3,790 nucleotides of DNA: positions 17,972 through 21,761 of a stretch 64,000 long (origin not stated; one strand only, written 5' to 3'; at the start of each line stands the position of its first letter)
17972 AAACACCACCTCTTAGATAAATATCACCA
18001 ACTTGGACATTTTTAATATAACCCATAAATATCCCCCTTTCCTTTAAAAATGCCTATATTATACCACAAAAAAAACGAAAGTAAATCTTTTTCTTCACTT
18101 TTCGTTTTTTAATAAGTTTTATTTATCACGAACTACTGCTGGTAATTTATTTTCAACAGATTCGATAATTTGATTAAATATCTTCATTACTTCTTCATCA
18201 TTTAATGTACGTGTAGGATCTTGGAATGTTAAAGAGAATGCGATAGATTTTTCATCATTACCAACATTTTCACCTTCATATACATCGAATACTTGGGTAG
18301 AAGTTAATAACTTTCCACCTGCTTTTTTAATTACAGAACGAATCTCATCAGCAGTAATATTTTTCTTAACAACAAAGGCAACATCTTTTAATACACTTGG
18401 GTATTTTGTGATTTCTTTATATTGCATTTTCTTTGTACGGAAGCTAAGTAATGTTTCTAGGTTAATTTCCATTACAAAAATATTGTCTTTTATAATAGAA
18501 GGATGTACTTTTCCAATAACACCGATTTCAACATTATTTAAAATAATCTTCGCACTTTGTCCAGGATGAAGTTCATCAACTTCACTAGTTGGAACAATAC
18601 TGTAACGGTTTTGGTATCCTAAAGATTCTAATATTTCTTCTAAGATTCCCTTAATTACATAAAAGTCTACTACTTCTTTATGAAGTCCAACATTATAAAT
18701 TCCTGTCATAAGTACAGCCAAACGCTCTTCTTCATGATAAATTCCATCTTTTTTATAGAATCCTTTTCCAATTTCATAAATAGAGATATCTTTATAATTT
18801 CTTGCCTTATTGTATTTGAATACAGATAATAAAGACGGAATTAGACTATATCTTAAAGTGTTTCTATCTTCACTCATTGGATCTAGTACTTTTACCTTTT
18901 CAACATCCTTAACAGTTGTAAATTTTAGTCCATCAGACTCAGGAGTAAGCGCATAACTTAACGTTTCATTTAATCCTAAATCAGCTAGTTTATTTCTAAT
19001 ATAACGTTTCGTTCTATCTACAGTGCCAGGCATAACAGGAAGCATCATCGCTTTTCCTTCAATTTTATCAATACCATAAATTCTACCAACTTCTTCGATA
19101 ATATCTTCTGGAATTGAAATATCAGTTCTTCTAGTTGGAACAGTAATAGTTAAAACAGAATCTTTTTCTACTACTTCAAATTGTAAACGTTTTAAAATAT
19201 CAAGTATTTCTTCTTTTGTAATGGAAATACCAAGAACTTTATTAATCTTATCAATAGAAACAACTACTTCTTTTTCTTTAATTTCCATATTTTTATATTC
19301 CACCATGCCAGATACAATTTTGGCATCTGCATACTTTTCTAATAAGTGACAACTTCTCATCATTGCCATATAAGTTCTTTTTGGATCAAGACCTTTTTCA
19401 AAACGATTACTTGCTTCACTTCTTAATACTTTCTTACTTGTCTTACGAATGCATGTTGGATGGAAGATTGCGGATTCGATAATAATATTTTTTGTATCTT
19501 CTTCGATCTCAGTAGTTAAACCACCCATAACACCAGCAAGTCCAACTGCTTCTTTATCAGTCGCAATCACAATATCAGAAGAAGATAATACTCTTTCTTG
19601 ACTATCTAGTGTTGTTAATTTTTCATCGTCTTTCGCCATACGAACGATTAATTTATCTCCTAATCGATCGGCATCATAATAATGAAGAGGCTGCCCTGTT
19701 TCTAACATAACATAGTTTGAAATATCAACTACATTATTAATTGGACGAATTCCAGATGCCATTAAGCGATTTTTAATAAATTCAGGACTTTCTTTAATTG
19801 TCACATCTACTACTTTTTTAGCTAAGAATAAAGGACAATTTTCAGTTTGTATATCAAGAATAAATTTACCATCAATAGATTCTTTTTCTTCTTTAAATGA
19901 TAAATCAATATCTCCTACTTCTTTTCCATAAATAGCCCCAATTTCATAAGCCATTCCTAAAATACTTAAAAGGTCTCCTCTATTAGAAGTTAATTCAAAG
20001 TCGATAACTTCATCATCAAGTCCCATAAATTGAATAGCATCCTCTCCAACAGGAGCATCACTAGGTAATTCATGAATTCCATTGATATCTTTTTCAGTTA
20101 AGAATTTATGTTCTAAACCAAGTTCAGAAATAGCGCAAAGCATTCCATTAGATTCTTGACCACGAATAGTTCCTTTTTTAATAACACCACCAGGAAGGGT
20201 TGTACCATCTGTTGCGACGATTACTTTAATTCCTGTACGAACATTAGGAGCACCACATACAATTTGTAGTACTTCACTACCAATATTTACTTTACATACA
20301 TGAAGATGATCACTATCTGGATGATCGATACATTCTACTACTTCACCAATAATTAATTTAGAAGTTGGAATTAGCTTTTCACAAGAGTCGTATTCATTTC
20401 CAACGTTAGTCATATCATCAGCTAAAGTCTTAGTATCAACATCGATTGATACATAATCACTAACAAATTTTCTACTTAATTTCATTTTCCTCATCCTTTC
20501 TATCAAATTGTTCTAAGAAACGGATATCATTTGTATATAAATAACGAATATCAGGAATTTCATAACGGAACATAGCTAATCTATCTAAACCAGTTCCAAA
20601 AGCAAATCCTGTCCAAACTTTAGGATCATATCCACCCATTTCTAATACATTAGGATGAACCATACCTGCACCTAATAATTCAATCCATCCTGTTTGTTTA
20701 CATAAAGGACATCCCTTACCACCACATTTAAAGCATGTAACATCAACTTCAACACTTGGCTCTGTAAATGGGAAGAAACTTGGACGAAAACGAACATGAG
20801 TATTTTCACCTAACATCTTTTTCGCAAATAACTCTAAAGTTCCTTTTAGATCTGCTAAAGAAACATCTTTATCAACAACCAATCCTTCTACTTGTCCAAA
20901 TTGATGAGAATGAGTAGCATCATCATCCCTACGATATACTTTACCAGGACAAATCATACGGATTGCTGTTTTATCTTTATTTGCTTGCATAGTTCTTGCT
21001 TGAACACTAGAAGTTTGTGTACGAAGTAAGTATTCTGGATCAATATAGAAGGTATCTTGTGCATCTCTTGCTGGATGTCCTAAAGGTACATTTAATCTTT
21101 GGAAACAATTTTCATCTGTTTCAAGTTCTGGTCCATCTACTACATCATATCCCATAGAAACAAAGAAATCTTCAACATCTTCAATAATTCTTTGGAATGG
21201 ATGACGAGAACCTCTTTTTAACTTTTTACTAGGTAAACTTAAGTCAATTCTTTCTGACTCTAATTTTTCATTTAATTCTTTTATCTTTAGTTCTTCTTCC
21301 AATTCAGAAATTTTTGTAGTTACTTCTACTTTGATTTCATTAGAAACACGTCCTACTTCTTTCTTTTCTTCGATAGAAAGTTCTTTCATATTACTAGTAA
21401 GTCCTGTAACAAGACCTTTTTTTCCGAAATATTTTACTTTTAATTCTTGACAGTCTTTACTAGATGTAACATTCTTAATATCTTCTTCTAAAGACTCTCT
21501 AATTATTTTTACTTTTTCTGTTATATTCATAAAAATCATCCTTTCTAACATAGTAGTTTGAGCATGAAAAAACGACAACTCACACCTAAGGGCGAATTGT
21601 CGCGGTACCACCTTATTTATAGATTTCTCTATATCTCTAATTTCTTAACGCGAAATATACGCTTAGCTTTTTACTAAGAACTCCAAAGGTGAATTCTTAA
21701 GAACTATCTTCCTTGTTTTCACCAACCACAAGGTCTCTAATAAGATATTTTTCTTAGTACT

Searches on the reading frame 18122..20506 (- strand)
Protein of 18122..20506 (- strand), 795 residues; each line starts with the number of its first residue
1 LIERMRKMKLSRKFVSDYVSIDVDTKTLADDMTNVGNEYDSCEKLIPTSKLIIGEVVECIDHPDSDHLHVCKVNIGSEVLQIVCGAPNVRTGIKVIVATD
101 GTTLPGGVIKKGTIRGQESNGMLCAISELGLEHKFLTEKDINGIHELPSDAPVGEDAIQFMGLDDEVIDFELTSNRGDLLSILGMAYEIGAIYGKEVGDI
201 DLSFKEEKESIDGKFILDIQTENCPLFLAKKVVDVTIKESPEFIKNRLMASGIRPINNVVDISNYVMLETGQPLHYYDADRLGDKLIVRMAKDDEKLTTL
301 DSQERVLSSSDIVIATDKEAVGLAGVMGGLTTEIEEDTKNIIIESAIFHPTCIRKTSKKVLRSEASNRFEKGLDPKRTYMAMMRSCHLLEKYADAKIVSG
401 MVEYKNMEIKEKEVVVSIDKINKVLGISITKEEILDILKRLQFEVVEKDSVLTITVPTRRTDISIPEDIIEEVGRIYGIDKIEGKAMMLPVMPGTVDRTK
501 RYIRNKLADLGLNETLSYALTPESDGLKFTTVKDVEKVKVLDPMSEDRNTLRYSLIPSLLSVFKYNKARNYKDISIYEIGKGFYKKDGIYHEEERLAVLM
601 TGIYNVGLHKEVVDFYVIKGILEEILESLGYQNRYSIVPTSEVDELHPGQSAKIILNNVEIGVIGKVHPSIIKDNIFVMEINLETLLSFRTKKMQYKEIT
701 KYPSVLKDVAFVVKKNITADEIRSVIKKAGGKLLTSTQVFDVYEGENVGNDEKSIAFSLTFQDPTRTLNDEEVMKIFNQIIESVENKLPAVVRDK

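Call 105: search_protein_families(library=pfam, proteins=[window:18122-20506:-], max_evalue=0.001)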
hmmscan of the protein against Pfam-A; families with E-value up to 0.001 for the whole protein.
window:18122-20506:- (795 aa): 5 families
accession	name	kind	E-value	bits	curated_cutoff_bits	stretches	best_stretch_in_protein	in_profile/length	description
PF03483.22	B3_4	-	6.5e-62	208.6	29.3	1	224-393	2-173/174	B3/4 domain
PF17759.6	tRNA_synthFbeta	-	1.1e-49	169.3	22.4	1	497-674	19-200/214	Phenylalanyl tRNA synthetase beta chain CLM domain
PF03147.19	FDX-ACB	-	2.6e-31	108.3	31.1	1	701-793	2-94/94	Ferredoxin-fold anticodon binding domain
PF03484.21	B5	-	3.6e-22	78.8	28.6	1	415-478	2-66/67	tRNA synthetase B5 domain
PF01588.26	tRNA_bind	-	1.4e-21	76.9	27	1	51-155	1-95/96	Putative tRNA binding domain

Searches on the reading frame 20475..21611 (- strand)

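Call 105: search_protein_families(library=pfam, proteins=[window:20475-21611:-], max_evalue=0.001)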
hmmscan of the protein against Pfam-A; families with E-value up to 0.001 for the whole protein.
window:20475-21611:- (379 aa): 2 families
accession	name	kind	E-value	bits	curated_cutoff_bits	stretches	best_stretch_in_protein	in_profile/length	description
PF01409.25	tRNA-synt_2d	-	1.3e-97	326.5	19.8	1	122-369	2-246/246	tRNA synthetases class II core domain (F)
PF02912.23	Phe_tRNA-synt_N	-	2.8e-18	66.1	22.3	1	50-117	2-69/69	Aminoacyl tRNA synthetase class II, N-terminal domain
